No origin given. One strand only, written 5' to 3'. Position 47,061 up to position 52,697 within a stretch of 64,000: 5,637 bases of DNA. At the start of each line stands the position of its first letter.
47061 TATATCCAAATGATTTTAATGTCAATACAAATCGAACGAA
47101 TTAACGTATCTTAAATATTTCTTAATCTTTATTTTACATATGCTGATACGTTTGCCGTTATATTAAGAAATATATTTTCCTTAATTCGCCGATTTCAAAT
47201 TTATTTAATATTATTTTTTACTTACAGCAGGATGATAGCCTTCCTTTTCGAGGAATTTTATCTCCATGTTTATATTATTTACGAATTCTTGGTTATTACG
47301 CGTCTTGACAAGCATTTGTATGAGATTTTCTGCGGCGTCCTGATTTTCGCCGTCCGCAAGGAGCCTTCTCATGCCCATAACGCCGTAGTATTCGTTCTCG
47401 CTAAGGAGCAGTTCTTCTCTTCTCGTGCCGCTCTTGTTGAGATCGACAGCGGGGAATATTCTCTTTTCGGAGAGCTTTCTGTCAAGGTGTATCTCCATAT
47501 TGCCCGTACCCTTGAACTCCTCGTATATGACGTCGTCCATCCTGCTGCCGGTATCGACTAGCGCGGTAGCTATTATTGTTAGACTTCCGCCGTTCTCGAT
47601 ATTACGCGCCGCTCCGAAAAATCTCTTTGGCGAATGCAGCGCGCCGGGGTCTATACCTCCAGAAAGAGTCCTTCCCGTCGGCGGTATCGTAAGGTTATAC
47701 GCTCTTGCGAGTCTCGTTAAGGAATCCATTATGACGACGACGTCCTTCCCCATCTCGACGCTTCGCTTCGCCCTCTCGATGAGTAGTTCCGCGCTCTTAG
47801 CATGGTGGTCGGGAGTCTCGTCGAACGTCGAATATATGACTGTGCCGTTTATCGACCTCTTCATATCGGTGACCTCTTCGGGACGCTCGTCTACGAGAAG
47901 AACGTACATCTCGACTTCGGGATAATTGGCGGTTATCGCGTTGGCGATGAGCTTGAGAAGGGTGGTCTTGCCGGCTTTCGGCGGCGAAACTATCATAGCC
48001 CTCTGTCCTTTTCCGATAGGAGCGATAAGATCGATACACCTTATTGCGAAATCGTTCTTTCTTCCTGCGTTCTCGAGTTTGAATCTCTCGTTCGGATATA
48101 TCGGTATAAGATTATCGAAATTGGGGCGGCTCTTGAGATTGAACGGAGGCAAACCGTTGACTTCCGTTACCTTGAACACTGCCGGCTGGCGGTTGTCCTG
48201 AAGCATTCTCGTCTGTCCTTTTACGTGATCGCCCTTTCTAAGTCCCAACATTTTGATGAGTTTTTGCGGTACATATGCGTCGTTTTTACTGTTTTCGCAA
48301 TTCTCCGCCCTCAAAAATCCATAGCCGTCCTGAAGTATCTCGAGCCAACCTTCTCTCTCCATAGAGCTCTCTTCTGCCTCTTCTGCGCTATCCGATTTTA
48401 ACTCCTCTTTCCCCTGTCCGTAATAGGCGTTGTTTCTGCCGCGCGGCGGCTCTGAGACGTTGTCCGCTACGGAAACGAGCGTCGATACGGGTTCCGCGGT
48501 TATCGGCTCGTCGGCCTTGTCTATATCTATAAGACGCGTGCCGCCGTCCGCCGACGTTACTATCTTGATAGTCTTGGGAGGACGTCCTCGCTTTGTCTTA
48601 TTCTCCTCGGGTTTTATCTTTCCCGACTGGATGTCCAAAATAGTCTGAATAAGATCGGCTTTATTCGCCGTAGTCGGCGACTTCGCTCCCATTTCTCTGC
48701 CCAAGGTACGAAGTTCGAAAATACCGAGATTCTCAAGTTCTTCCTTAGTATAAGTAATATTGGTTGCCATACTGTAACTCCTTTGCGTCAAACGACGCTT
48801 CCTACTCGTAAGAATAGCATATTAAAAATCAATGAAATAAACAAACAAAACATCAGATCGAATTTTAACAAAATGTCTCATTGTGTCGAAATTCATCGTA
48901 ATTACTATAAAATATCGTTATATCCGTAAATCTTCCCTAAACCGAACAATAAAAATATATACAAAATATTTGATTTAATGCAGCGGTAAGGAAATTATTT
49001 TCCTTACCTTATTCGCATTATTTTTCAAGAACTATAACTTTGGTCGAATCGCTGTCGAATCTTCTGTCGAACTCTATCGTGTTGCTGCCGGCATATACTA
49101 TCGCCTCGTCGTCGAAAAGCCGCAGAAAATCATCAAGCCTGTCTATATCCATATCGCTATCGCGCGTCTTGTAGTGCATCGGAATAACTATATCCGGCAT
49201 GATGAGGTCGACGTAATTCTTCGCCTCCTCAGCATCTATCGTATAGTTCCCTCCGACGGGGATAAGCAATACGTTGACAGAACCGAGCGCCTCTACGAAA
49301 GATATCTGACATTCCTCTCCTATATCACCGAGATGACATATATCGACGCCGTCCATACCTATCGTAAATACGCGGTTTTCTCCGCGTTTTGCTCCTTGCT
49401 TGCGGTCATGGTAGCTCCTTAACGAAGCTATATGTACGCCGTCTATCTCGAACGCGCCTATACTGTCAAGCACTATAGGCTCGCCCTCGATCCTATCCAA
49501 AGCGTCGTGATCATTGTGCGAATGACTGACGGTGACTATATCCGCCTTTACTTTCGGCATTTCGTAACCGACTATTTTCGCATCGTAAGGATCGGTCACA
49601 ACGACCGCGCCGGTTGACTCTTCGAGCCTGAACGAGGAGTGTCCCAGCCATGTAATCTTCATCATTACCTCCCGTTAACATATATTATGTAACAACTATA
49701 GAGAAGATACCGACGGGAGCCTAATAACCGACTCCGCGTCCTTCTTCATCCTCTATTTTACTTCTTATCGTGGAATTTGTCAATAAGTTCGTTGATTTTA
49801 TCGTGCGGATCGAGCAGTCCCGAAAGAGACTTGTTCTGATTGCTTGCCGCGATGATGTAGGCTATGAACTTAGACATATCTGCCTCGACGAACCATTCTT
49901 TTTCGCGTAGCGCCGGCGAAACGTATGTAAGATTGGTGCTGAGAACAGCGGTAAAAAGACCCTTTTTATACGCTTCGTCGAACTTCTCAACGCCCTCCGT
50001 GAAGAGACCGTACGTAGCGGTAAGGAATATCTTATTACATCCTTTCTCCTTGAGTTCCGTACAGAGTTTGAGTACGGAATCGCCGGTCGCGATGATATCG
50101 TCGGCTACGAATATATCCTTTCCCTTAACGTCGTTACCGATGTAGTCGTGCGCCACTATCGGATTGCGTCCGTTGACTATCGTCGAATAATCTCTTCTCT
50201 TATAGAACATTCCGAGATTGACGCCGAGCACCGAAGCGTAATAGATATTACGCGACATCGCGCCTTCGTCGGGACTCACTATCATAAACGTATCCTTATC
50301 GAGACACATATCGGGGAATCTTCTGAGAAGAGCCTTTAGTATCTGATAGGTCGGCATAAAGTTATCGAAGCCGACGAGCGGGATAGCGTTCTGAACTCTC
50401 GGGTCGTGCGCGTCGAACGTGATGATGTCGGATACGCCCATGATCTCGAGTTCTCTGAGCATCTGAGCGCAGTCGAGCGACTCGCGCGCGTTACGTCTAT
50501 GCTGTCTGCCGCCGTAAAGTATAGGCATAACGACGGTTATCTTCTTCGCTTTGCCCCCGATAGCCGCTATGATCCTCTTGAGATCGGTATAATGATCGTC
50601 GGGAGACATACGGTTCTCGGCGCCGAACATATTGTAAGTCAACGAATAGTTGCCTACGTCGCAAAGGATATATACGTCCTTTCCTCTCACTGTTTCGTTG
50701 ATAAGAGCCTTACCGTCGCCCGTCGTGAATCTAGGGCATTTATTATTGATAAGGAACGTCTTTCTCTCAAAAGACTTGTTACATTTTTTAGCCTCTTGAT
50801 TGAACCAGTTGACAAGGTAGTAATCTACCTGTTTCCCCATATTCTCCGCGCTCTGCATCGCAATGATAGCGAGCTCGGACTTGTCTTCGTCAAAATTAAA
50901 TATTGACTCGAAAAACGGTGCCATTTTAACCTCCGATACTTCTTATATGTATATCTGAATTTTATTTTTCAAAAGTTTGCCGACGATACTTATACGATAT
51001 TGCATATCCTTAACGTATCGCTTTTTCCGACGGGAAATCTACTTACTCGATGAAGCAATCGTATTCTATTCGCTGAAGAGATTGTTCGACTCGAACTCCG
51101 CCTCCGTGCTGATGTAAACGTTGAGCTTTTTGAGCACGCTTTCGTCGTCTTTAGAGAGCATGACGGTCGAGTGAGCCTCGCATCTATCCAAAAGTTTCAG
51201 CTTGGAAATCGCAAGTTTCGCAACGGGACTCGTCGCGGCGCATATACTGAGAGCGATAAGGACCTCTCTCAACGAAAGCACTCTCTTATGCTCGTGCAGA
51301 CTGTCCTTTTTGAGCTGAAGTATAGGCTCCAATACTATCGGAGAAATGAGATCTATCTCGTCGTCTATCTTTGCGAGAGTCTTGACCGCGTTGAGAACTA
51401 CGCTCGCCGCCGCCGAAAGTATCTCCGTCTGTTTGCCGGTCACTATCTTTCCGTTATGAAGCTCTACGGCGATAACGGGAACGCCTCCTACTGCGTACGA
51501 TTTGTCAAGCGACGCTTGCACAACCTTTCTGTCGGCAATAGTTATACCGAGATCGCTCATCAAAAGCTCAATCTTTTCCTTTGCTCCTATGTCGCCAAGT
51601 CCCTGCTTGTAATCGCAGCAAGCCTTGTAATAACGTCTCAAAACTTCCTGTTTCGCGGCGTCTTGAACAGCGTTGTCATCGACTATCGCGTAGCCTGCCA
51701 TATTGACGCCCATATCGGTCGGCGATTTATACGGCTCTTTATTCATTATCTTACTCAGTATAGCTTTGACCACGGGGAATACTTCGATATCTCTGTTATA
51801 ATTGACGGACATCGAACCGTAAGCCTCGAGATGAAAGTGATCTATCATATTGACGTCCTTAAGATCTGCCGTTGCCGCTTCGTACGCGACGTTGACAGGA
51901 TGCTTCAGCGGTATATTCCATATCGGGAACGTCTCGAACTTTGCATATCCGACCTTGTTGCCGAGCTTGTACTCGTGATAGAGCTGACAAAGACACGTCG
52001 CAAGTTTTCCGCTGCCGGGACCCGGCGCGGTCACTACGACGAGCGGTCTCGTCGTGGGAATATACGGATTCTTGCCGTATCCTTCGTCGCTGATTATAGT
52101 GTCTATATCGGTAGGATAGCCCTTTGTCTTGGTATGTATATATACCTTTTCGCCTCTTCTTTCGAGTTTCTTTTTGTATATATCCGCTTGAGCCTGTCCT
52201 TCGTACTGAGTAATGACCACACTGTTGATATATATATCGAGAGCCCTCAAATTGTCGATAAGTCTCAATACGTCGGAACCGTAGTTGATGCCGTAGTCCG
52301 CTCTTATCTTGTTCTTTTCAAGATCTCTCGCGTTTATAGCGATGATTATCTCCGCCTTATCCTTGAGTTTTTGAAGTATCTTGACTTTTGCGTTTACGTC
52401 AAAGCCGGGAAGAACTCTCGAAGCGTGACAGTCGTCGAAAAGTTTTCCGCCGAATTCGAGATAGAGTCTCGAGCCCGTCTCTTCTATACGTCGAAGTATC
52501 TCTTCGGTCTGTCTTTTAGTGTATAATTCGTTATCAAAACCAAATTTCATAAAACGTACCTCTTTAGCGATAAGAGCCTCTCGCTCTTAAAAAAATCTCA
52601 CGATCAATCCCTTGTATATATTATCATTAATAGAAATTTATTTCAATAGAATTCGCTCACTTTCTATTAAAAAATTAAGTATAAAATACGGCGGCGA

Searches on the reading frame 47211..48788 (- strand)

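Call 73: search_protein_families(library=pfam, proteins=[window:47211-48788:-], max_evalue=0.00001)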
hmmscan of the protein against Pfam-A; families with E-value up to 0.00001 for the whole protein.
window:47211-48788:- (525 aa): 2 families
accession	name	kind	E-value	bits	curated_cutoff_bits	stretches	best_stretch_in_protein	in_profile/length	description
PF00006.31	ATP-synt_ab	-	1.3e-24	87.5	29.5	1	249-453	2-211/213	ATP synthase alpha/beta family, nucleotide-binding domain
PF07497.18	Rho_RNA_bind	-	1.9e-22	79.3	27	1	146-215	2-72/73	Rho termination factor, RNA-binding domain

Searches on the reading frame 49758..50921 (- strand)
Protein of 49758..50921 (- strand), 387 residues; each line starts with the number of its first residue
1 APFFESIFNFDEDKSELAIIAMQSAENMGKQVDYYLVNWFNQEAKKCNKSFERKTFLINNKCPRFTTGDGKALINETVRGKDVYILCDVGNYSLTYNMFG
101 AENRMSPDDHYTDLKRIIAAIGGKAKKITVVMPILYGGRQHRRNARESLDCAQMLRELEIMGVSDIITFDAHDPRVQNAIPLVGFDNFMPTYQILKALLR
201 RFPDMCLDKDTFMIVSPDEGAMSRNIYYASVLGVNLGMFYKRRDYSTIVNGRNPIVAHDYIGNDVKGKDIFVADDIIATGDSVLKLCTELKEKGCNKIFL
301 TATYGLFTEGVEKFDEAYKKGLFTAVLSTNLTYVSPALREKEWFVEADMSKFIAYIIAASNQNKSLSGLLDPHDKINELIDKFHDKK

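Call 73: search_protein_families(library=pfam, proteins=[window:49758-50921:-], max_evalue=0.00001)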
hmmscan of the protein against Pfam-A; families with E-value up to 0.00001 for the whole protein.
window:49758-50921:- (387 aa): 3 families
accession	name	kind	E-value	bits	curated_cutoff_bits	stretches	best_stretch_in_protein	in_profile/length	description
PF13793.12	Pribosyltran_N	-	7.6e-16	58.5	25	1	18-162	2-117/117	N-terminal domain of ribose phosphate pyrophosphokinase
PF00156.33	Pribosyltran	-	2.2e-10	40.5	26.3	1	212-323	31-141/158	Phosphoribosyl transferase domain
PF14572.12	Pribosyl_synth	-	6.7e-06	26.6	27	0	263-316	79-133/184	Phosphoribosyl synthetase-associated domain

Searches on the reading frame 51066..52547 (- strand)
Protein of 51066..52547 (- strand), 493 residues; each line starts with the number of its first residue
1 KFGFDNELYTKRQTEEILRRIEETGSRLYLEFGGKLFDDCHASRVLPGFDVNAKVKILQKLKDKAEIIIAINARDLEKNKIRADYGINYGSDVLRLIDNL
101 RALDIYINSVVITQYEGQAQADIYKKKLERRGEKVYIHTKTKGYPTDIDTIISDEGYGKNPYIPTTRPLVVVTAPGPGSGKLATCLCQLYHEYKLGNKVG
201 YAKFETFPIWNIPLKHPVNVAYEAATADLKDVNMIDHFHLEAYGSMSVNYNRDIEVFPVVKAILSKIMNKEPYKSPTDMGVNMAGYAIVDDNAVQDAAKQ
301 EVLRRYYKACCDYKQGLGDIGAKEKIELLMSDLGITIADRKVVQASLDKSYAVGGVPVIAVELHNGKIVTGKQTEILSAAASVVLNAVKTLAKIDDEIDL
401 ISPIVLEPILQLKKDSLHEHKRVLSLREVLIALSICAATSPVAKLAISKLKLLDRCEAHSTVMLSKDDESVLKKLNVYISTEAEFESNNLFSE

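Call 73: search_protein_families(library=pfam, proteins=[window:51066-52547:-], max_evalue=0.00001)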
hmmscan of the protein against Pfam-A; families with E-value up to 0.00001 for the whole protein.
window:51066-52547:- (493 aa): 2 families
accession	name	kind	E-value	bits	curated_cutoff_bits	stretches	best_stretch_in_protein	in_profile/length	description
PF08903.17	DUF1846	-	7e-168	558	27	1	3-333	2-332/333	Domain of unknown function DUF1846, N-terminal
PF20921.3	DUF1846_C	-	4.3e-51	173.1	27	1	339-491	2-153/153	Domain of unknown function DUF1846, C-terminal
